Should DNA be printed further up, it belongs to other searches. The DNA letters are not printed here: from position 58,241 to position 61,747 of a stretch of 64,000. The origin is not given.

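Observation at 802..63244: Highly iterated palindrome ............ (up to 18 bp), a HIP1-like genome-wide signal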

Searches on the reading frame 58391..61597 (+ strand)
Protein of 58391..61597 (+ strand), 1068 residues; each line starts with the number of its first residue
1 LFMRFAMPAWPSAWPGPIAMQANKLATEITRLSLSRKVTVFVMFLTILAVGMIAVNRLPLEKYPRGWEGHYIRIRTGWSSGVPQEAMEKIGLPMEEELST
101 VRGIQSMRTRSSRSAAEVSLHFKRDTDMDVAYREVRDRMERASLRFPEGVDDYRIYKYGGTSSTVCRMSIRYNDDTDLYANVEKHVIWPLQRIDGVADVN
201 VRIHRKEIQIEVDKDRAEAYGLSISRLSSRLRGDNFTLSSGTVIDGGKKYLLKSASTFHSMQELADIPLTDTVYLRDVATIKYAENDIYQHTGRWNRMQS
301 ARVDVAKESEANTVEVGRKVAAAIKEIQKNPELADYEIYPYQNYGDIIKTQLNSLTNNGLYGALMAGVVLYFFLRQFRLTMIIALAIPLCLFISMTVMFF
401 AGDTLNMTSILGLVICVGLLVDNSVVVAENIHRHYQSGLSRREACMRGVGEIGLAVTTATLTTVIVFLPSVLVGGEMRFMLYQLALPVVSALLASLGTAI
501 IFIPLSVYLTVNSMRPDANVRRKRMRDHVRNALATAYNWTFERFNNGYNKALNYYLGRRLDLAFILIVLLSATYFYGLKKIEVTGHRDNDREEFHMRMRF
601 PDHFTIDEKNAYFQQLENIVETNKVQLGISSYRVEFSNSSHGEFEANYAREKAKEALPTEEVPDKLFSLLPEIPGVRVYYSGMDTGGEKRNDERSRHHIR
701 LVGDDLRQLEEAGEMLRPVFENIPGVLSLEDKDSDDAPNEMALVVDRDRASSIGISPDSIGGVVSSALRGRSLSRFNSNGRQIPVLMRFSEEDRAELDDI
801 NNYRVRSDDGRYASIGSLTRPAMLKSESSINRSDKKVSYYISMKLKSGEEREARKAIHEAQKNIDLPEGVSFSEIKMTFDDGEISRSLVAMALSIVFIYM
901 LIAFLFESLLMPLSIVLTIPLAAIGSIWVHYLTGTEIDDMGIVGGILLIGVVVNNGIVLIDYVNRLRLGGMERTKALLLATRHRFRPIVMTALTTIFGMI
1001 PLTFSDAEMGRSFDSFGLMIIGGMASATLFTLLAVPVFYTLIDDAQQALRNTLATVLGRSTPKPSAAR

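Call 10: search_protein_families(library=pfam, proteins=[window:58391-61597:+])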
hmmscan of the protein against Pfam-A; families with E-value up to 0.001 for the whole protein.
window:58391-61597:+ (1068 aa): 3 families
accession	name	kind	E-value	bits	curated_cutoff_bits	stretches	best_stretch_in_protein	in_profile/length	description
PF00873.25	ACR_tran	-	3.2e-180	601.6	28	1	30-1042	2-1020/1021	AcrB/AcrD/AcrF family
PF03176.21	MMPL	-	1.3e-12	47.8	20.5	2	883-1042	143-302/333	MMPL family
PF02355.23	SecD_SecF_C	-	3.9e-08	33.4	20.5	1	873-1033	19-177/189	Protein export membrane protein SecD/SecF, C-terminal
